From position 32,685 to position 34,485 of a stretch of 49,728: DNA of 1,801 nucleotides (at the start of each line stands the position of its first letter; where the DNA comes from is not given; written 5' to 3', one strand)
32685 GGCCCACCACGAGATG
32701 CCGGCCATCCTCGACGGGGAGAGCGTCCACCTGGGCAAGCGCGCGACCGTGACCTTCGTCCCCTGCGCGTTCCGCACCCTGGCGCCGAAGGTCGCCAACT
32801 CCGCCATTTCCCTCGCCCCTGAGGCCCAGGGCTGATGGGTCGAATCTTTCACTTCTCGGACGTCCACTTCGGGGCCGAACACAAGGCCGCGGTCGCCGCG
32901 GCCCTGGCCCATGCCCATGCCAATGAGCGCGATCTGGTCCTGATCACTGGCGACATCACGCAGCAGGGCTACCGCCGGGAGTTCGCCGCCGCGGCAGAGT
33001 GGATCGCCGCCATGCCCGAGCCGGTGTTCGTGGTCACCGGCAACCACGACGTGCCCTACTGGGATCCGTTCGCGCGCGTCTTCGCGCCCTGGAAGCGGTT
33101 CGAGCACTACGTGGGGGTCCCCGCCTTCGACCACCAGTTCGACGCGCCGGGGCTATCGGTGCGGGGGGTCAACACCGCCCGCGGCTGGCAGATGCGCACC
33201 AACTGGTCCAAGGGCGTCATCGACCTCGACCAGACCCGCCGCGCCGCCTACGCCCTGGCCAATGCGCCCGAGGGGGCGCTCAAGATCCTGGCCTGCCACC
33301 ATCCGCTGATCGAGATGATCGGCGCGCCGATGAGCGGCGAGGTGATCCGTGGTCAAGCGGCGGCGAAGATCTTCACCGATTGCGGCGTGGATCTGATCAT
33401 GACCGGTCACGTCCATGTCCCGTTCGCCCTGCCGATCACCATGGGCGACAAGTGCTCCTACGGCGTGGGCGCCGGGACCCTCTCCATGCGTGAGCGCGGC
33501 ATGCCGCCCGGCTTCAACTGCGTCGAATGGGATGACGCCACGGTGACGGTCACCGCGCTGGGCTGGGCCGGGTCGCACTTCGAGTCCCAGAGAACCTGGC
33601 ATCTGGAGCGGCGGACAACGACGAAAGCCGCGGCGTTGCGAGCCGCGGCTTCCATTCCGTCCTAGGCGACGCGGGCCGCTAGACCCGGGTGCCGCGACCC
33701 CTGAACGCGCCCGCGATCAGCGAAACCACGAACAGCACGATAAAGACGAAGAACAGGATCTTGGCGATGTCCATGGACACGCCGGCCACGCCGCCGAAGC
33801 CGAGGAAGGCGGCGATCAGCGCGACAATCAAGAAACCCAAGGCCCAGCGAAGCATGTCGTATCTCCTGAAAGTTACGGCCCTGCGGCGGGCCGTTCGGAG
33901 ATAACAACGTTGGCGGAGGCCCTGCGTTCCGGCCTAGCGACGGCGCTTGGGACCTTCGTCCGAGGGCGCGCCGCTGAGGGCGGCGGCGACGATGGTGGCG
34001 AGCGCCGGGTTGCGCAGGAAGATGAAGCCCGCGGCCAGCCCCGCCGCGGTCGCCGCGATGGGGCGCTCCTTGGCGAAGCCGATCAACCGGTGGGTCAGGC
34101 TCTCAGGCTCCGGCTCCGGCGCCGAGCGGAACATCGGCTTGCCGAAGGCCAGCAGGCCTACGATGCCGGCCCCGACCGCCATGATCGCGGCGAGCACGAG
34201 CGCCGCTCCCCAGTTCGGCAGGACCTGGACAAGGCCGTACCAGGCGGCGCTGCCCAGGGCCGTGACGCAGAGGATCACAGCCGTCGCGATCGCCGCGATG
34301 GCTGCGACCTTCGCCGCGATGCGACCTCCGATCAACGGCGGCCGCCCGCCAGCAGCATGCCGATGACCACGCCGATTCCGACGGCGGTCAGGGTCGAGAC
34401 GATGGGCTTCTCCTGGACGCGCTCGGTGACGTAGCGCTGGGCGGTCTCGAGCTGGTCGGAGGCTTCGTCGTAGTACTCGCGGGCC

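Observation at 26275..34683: Expanded general-stress-response island: eight EcfG/SigT-type promoters packed into 8.4 kb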

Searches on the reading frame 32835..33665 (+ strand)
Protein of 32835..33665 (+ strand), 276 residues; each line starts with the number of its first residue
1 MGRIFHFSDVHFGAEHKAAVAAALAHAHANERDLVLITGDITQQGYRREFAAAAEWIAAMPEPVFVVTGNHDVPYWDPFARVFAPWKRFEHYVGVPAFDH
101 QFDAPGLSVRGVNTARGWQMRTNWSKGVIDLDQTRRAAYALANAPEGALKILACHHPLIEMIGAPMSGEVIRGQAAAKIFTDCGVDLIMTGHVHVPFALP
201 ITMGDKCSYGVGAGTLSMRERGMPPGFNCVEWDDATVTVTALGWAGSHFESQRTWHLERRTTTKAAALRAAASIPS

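Call 7: search_protein_families(library=pfam, proteins=[window:32835-33665:+], max_evalue=0.01)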
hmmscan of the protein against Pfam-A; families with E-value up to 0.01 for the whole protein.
window:32835-33665:+ (276 aa): 2 families
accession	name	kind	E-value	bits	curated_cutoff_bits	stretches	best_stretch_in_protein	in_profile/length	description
PF00149.33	Metallophos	-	2.5e-20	74.2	21.5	1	3-196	2-191/191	Calcineurin-like phosphoesterase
PF12850.12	Metallophos_2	-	2.3e-08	34.6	27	1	3-198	2-121/154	Calcineurin-like phosphoesterase superfamily domain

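Call 25: search_protein_families(library=ncbifam, proteins=[window:32835-33665:+], max_evalue=0.01)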
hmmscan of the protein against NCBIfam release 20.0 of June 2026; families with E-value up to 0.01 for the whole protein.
window:32835-33665:+ (276 aa): 8 families
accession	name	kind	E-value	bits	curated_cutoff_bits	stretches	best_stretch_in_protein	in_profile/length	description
NF053862.1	DS9_1_antiphage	equivalog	8.6e-10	38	420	1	6-74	198-290/486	anti-phage phosphoesterase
NF053861.1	DS8_antiphage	equivalog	2.2e-09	35.7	790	2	6-73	1-85/994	anti-phage protein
NF008359.0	PRK11148.1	equivalog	7.4e-06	25.7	225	1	26-73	50-97/275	3',5'-cyclic-AMP phosphodiesterase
NF050112.1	PhdiestSpdARhizob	equivalog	3e-05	23.8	400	1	18-91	24-97/264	2', 3'cyclic nucleotide phosphodiesterase SpdA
NF008460.0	PRK11340.1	equivalog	0.00022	20.7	188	1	3-76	51-127/271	phosphodiesterase YaeI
TIGR00040.1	yfcE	subfamily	0.00027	21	56.25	0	3-73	2-63/158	YfcE family phosphodiesterase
TIGR00619.1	sbcd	subfamily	0.0018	18.1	77.65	1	3-72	2-86/252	exonuclease subunit SbcD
NF006988.0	PRK09453.1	equivalog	0.002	18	117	0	3-72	2-74/183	phosphodiesterase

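Call 55: search_solved_structures(query=window:32835-33665:+, max_evalue=0.001)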
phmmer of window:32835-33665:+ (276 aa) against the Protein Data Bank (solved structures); distinct sequences matched with E-value up to 0.001: 1.
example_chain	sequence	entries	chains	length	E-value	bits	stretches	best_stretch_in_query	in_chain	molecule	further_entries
2xmo_A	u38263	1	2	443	8.3e-05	25.2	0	22-87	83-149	LMO2642 PROTEIN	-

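Call 68: find_homologous_proteins(query=window:32835-33665:+, max_evalue=0.00001)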
Query window:32835-33665:+ (276 aa): 777 proteins with E <= 0.00001 among 8000 candidates; the best 120 are listed.
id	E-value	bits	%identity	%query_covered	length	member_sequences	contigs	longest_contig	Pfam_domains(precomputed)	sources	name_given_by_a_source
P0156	2.6e-166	570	89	99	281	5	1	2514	PF12850.13,PF00149.34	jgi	jgi:3',5'-cyclic AMP phosphodiesterase CpdA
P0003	2.2e-165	567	88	100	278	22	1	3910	PF12850.13,PF00149.34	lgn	-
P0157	1.3e-162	558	87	99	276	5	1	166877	PF12850.13,PF00149.34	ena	-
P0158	2.5e-160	550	85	99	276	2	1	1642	PF12850.13,PF00149.34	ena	-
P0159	3.4e-159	547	85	99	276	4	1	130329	PF12850.13,PF00149.34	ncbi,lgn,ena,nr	ncbi:MAG: metallophosphoesterase [Caulobacteraceae bacterium]|nr:metallophosphoesterase [Caulobacter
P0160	8.6e-159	545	84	99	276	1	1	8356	PF12850.13,PF00149.34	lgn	-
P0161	2.0e-158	544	85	99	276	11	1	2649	PF12850.13,PF00149.34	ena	-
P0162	4.2e-155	533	83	96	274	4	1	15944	PF12850.13,PF00149.34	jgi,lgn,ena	-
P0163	7.0e-153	526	83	96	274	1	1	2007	PF12850.13,PF00149.34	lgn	-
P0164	1.2e-149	515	80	96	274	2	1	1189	PF12850.13,PF00149.34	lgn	-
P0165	5.8e-149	513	82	96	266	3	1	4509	PF12850.13,PF00149.34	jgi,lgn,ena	-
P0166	5.0e-148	510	81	92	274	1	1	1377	PF12850.13,PF00149.34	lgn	-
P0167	1.1e-145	502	79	99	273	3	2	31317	PF12850.13,PF00149.34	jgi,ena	-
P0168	1.9e-143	495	78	97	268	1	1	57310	PF12850.13,PF00149.34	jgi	jgi:3',5'-cyclic AMP phosphodiesterase CpdA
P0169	9.1e-139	480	75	100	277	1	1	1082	PF12850.13,PF00149.34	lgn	-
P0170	1.4e-136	472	78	97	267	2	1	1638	PF12850.13,PF00149.34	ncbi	-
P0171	1.1e-131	456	72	97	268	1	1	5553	PF12850.13,PF00149.34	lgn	-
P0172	1.1e-130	453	73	96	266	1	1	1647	PF12850.13,PF00149.34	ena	-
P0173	1.8e-129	449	73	99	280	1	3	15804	PF12850.13,PF00149.34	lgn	-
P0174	6.4e-129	447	74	94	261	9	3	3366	PF12850.13,PF00149.34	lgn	-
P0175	2.7e-128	445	74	95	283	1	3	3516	PF12850.13,PF00149.34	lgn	-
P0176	5.2e-128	444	72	94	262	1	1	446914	PF12850.13,PF00149.34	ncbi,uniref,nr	ncbi:metallophosphoesterase [Brevundimonas sp. 2R-24]|uniref:Metallophosphoesterase n=1 Tax=Peiella 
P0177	4.1e-127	441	76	94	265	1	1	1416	PF12850.13,PF00149.34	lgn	-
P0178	5.6e-127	441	72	93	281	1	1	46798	PF12850.13,PF00149.34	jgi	jgi:3',5'-cyclic AMP phosphodiesterase CpdA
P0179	8.3e-127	440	72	96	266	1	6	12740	PF12850.13,PF00149.34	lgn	-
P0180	1.4e-126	440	73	96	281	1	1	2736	PF12850.13,PF00149.34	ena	-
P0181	1.9e-126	439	74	95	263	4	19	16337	PF12850.13,PF00149.34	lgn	-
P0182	2.1e-126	439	73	95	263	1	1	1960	PF12850.13,PF00149.34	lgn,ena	-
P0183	4.3e-126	438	73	94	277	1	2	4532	PF12850.13,PF00149.34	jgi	jgi:3',5'-cyclic AMP phosphodiesterase CpdA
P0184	5.2e-126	438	71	96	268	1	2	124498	PF12850.13,PF00149.34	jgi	jgi:3',5'-cyclic AMP phosphodiesterase CpdA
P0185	1.4e-125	436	70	99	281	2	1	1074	PF12850.13,PF00149.34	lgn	-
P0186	3.9e-125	435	71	93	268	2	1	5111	PF12850.13,PF00149.34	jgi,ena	-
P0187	4.0e-125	435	71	94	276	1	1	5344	PF12850.13,PF00149.34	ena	-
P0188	1.4e-123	430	72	93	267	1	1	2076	PF12850.13,PF00149.34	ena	-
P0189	3.2e-123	429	71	93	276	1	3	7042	PF12850.13,PF00149.34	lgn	-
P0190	6.0e-123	428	69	99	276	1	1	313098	PF12850.13,PF00149.34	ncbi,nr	ncbi:MAG: metallophosphoesterase [Proteobacteria bacterium]|nr:metallophosphoesterase [Pseudomonadot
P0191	7.6e-123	427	68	99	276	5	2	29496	PF12850.13,PF00149.34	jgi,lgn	jgi:3',5'-cyclic AMP phosphodiesterase CpdA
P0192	1.6e-122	426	73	94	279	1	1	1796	PF12850.13,PF00149.34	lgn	-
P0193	9.2e-122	424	72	94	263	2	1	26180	PF12850.13,PF00149.34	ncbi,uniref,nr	ncbi:metallophosphoesterase [Caulobacter sp. 17J65-9]|uniref:metallophosphoesterase family protein n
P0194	1.1e-121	424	68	97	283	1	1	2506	PF12850.13,PF00149.34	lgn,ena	-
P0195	2.9e-121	422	68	96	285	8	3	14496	PF12850.13,PF00149.34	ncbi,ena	-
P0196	4.5e-121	422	70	93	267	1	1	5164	PF12850.13,PF00149.34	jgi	jgi:3',5'-cyclic AMP phosphodiesterase CpdA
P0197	6.7e-121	421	69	97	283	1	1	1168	PF12850.13,PF00149.34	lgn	-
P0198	8.1e-121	421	68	97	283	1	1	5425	PF12850.13,PF00149.34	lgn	-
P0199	1.2e-120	420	67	100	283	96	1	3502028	PF12850.13,PF00149.34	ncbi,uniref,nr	ncbi:metallophosphoesterase family protein [Brevundimonas sp. SL130]|uniref:metallophosphoesterase f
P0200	2.9e-120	419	69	96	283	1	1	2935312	PF12850.13,PF00149.34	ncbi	-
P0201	3.0e-120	419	68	97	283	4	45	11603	PF12850.13,PF00149.34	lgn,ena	-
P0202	6.9e-120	418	69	96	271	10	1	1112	PF12850.13,PF00149.34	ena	-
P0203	8.5e-120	417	67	100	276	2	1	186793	PF12850.13,PF00149.34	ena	-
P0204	8.8e-120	417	70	94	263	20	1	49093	PF12850.13,PF00149.34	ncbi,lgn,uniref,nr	ncbi:metallophosphoesterase [Brevundimonas sp.]|uniref:metallophosphoesterase family protein n=1 Tax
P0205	1.4e-119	417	69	96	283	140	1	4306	PF12850.13,PF00149.34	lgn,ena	-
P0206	1.5e-119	417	69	96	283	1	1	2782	PF12850.13,PF00149.34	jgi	jgi:3',5'-cyclic AMP phosphodiesterase CpdA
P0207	1.6e-119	417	69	97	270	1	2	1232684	PF12850.13,PF00149.34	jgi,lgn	jgi:3',5'-cyclic AMP phosphodiesterase CpdA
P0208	3.7e-119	415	68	96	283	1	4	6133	PF12850.13,PF00149.34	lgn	-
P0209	3.9e-119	415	67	100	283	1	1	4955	PF12850.13,PF00149.34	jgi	jgi:3',5'-cyclic AMP phosphodiesterase CpdA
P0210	4.5e-119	415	68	97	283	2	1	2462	PF12850.13,PF00149.34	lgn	-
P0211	5.1e-119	415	66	97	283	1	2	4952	PF12850.13,PF00149.34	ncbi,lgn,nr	ncbi:MAG: metallophosphoesterase [Brevundimonas sp.]|nr:MAG: metallophosphoesterase [Brevundimonas s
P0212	5.7e-119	415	67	100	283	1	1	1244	PF12850.13,PF00149.34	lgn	-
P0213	6.2e-119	415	69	96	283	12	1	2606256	PF12850.13,PF00149.34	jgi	jgi:3',5'-cyclic AMP phosphodiesterase CpdA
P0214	8.3e-119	414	70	94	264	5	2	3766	PF12850.13,PF00149.34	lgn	-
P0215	9.1e-119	414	68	97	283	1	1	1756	PF12850.13,PF00149.34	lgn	-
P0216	1.1e-118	414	69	96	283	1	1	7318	PF12850.13,PF00149.34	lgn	-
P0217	1.2e-118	414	66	97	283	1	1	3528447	PF12850.13,PF00149.34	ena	-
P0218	1.3e-118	413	67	97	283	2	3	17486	PF12850.13,PF00149.34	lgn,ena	-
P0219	1.4e-118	413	67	96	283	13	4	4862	PF12850.13,PF00149.34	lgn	-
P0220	1.4e-118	413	67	100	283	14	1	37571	PF12850.13,PF00149.34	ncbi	ncbi:MAG TPA: metallophosphoesterase [Brevundimonas sp.]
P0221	1.4e-118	413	67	97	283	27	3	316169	PF12850.13,PF00149.34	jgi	-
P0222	1.5e-118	413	67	96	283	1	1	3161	PF12850.13,PF00149.34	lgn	-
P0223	1.5e-118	413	71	94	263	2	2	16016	PF12850.13,PF00149.34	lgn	-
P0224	1.8e-118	413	69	96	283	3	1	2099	PF12850.13,PF00149.34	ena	-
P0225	1.8e-118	413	68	96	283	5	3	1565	PF12850.13,PF00149.34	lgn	-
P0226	1.8e-118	413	66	100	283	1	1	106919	PF12850.13,PF00149.34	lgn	-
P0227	2.0e-118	413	70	94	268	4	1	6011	PF00149.34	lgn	-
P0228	2.6e-118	413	67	97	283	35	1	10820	PF12850.13,PF00149.34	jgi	-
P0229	2.8e-118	412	65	100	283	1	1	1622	PF00149.34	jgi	jgi:3',5'-cyclic AMP phosphodiesterase CpdA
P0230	2.9e-118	412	66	97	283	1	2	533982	PF12850.13,PF00149.34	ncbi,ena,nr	ncbi:MAG: metallophosphoesterase family protein [Brevundimonas sp.]|nr:MAG: metallophosphoesterase [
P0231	3.2e-118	412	68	97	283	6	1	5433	PF12850.13,PF00149.34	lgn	-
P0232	4.5e-118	412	67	97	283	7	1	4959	PF12850.13,PF00149.34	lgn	-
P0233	4.6e-118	412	69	94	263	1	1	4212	PF12850.13,PF00149.34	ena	-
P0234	4.8e-118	412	69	96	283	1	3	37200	PF12850.13,PF00149.34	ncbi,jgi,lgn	ncbi:3',5'-cyclic adenosine monophosphate phosphodiesterase CpdA [compost metagenome]|jgi:3',5'-cycl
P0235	5.4e-118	411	65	100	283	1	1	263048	PF12850.13,PF00149.34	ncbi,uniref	ncbi:metallophosphoesterase family protein [Brevundimonas sp. FT23042]|uniref:metallophosphoesterase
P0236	6.1e-118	411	67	96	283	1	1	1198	PF12850.13,PF00149.34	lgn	-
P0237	6.3e-118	411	66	100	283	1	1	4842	PF12850.13,PF00149.34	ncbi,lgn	-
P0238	7.3e-118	411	67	96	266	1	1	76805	PF12850.13,PF00149.34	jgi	jgi:3',5'-cyclic AMP phosphodiesterase CpdA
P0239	7.6e-118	411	66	100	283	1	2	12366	PF12850.13,PF00149.34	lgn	-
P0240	7.7e-118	411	69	96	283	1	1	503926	PF12850.13,PF00149.34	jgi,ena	jgi:3',5'-cyclic AMP phosphodiesterase CpdA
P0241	7.7e-118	411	68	96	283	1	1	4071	PF12850.13,PF00149.34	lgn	-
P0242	8.7e-118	411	67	97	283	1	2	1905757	PF12850.13,PF00149.34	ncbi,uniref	ncbi:metallophosphoesterase [Brevundimonas sp. BR2-1]|uniref:metallophosphoesterase family protein n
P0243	8.9e-118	411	69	96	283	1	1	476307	PF12850.13,PF00149.34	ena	-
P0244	9.4e-118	411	67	97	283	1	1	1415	PF12850.13,PF00149.34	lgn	-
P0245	9.5e-118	411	67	97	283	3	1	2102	PF12850.13,PF00149.34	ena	-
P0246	1.1e-117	411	69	96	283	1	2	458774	PF12850.13,PF00149.34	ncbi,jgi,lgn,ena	ncbi:3',5'-cyclic adenosine monophosphate phosphodiesterase CpdA [compost metagenome]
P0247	1.1e-117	411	66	100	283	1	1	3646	PF12850.13,PF00149.34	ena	-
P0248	1.2e-117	410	67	97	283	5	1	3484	PF12850.13,PF00149.34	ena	-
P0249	1.3e-117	410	68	95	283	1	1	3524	PF12850.13,PF00149.34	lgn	-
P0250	1.4e-117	410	68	97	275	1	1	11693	PF12850.13,PF00149.34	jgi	jgi:3',5'-cyclic AMP phosphodiesterase CpdA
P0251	1.4e-117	410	69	96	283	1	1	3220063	PF12850.13,PF00149.34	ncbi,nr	ncbi:MAG: metallophosphoesterase [Candidatus Brevundimonas phytovorans]|nr:metallophosphoesterase [B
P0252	1.5e-117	410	67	100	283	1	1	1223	PF12850.13,PF00149.34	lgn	-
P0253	1.6e-117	410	68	97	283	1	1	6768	PF12850.13,PF00149.34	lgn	-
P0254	1.7e-117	410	69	96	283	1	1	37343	PF12850.13,PF00149.34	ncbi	ncbi:3',5'-cyclic adenosine monophosphate phosphodiesterase CpdA [compost metagenome]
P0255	1.7e-117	410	64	100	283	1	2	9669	PF12850.13,PF00149.34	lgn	-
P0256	1.8e-117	410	67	97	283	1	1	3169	PF12850.13,PF00149.34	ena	-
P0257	1.8e-117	410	67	100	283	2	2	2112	PF12850.13,PF00149.34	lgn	-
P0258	1.9e-117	410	67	96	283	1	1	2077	PF12850.13,PF00149.34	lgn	-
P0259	2.0e-117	410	68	96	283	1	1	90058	PF12850.13,PF00149.34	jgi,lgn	jgi:3',5'-cyclic AMP phosphodiesterase CpdA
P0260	2.1e-117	410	67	97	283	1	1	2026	PF12850.13,PF00149.34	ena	-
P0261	2.3e-117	409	69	96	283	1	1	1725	PF12850.13,PF00149.34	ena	-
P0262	2.3e-117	409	65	100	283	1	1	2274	PF12850.13,PF00149.34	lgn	-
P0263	2.4e-117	409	68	96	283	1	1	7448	PF12850.13,PF00149.34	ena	-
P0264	2.5e-117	409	65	100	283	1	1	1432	PF12850.13,PF00149.34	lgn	-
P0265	2.5e-117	409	65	100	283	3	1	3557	PF12850.13,PF00149.34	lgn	-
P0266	2.8e-117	409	64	100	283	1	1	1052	PF12850.13,PF00149.34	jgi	jgi:3',5'-cyclic AMP phosphodiesterase CpdA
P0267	3.1e-117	409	68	96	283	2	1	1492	PF12850.13,PF00149.34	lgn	-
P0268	3.3e-117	409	67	96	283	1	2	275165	PF12850.13,PF00149.34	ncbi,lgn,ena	-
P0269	3.3e-117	409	67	97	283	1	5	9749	PF12850.13,PF00149.34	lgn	-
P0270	3.4e-117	409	69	96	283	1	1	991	PF12850.13,PF00149.34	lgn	-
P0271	3.6e-117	409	68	96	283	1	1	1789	PF12850.13,PF00149.34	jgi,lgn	jgi:3',5'-cyclic AMP phosphodiesterase CpdA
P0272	3.8e-117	409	70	94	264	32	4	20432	PF12850.13,PF00149.34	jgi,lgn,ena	-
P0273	4.4e-117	408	68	96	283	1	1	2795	PF12850.13,PF00149.34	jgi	-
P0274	4.4e-117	408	68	96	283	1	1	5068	PF12850.13,PF00149.34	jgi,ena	-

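Call 82: predict_structure(alignment_id=A4)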
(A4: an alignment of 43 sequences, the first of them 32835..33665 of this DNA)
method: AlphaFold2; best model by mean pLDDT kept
length: 276 residues; sequences in the alignment: 43
mean_pLDDT: 87.1   pTM: 0.89
mean pLDDT of the five models: 87.1, 86.8, 85.7, 84.2, 82.6
residues with pLDDT >= 90: 161; 70-90: 86; 50-70: 21; < 50: 8
segments of 3 or more residues with pLDDT < 50: 162-168
pLDDT, mean of each block of 10 residues (from residue 1): 97 97 98 96 94 98 94 84 87 91 96 69 59 88 92 79 43 80 92 90 80 92 94 95 97 93 83 78
secondary structure, 60 per line:
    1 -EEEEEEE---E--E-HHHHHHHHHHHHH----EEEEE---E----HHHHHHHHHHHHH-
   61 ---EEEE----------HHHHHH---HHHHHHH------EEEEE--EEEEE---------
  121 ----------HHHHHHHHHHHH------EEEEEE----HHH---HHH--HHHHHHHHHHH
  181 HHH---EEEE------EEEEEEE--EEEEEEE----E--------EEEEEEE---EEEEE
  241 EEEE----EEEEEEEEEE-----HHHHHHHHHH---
elements in order: E2-8 H17-29 E34-38 H47-59 E64-67 H78-83 H87-93 E100-104 E107-111 H131-142 E149-154 H170-183 E187-190 E197-203 E206-212 E226-232 E236-244 E249-258 H264-273

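Call 85: fold_search(model_id=the predicted structure, library=pdb)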
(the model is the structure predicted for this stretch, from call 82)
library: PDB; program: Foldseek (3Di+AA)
matches with E <= 10: 554; with E <= 0.001: 149
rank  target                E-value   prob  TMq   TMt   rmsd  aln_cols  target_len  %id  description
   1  9a6c_B                7.8e-13  1.00  0.69  0.41   5.2       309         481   19  Integrative model of YYDD-YYDB by crosslinking MS and deep learning (released 2024-09-18)
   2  2dxl_A                5.4e-12  1.00  0.59  0.60   9.2       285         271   18  Glycerophosphodiesterase from Enterobacter aerogenes (released 2007-05-22)
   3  2zo9_B                4.5e-11  1.00  0.59  0.60   8.7       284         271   18  Malonate-bound structure of the glycerophosphodiesterase from Enterobacter aerogenes (GpdQ) and characterization of th (released 2008-10-07)
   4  3d03_A                1.3e-10  1.00  0.58  0.58   9.0       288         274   18  1.9A structure of Glycerophoshphodiesterase (GpdQ) from Enterobacter aerogenes (released 2008-10-14)
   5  2hy1                  1.9e-10  1.00  0.61  0.72   4.3       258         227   22  Crystal structure of Rv0805 (released 2006-12-26)
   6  3ib7                  2.2e-10  1.00  0.64  0.60   5.3       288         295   21  Crystal structure of full length Rv0805 (released 2009-09-29)
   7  2hyp                  4.7e-10  1.00  0.62  0.74   4.1       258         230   21  Crystal structure of Rv0805 D66A mutant (released 2006-12-26)
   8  2xmo_A                1.4e-09  1.00  0.60  0.42   6.1       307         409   17  The crystal structure of Lmo2642 (released 2011-02-23)
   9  5kar_A                1.4e-09  1.00  0.65  0.46   5.7       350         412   14  Murine acid sphingomyelinase-like phosphodiesterase 3b (SMPDL3B) (released 2016-10-05)
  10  9k2e_B                2.0e-09  1.00  0.65  0.47   5.7       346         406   14  Crystal structure of mSMPDL3B-dimer (released 2025-10-22)
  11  2xmo_B                3.7e-09  1.00  0.60  0.42   6.3       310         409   19  The crystal structure of Lmo2642 (released 2011-02-23)
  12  1ute_A                4.4e-09  1.00  0.63  0.58   5.5       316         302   17  PIG PURPLE ACID PHOSPHATASE COMPLEXED WITH PHOSPHATE (released 1999-10-01)
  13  7ov8_A                7.0e-09  1.00  0.64  0.59   5.5       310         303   16  Crystal structure of pig purple acid phosphatase in complex with 4-(2-hydroxyethyl)-1-piperazineethanesulfonic acid (H (released 2022-03-23)
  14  5uq6                  1.3e-08  1.00  0.63  0.59   5.4       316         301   16  PIG PURPLE ACID PHOSPHATASE COMPLEXED WITH PHOSPHATE IN TWO COORDINATION MODES ALONG WITH A BRIDGING HYDROXIDE ION (released 2017-05-24)
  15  6xsa_A                2.1e-08  1.00  0.48  0.67   5.3       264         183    9  Crystal structure of human Vps29 complexed with RaPID-derived cyclic peptide RT-L2 (released 2021-07-14)
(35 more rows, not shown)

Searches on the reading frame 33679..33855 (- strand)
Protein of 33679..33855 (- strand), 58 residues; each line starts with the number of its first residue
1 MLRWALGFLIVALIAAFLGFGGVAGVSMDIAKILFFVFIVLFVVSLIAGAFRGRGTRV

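Call 8: search_protein_families(library=pfam, proteins=[window:33679-33855:-], max_evalue=0.01)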
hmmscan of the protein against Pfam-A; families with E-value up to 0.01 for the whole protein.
window:33679-33855:- (58 aa): 1 family
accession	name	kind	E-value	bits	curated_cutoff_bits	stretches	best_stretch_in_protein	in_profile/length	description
PF07043.18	DUF1328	-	1.5e-16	60.9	27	1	8-44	3-39/39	Protein of unknown function (DUF1328)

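Call 25: search_protein_families(library=ncbifam, proteins=[window:33679-33855:-], max_evalue=0.01)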
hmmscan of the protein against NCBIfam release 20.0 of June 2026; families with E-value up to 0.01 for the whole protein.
window:33679-33855:- (58 aa): 11 families
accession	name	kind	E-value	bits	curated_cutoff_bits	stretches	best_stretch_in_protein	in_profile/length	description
NF010228.0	PRK13682.1-3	equivalog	1.2e-23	82.9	71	1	1-57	1-56/57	hypothetical protein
NF010229.0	PRK13682.1-4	equivalog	9.4e-20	70.4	52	1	1-54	1-52/53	hypothetical protein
NF010233.0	PRK13682.2-4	equivalog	3.2e-18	65.8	85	1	1-55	1-55/59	hypothetical protein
NF010226.0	PRK13682.1-1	equivalog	3.2e-18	65.6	59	1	1-52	1-52/53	hypothetical protein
NF010227.0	PRK13682.1-2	equivalog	1.1e-13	51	73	1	1-49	1-49/52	hypothetical protein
NF010232.0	PRK13682.2-2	equivalog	1.2e-13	51.2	85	1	1-49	3-51/57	hypothetical protein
NF010230.0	PRK13682.1-5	equivalog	1.4e-13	50.9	89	1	1-50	1-50/53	hypothetical protein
NF010234.0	PRK13682.2-5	equivalog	6.4e-12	45.7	70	1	1-48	1-48/57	hypothetical protein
NF010235.0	PRK13682.2-6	equivalog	7.4e-10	39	83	1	1-47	1-47/61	hypothetical protein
NF010231.0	PRK13682.2-1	equivalog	9.9e-10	38.5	82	1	1-49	1-49/57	hypothetical protein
NF041882.1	PA3371_fam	equivalog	0.00054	20.9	50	1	1-49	1-50/60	PA3371 family protein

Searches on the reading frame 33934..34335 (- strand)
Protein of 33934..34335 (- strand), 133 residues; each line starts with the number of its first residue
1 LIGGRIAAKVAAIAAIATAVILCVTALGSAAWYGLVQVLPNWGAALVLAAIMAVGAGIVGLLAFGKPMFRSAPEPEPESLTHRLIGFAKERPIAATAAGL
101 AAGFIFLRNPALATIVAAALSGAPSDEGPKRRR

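Call 8: search_protein_families(library=pfam, proteins=[window:33934-34335:-], max_evalue=0.01)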
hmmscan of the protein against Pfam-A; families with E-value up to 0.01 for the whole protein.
window:33934-34335:- (133 aa): 1 family
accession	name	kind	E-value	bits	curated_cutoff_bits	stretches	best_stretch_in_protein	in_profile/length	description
PF07332.16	Phage_holin_3_6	-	4.6e-06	27.1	28.4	1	5-65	32-92/116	Putative Actinobacterial Holin-X, holin superfamily III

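Call 25: search_protein_families(library=ncbifam, proteins=[window:33934-34335:-], max_evalue=0.01)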
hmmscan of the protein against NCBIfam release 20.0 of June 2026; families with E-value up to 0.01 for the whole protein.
window:33934-34335:- (133 aa): 0 families
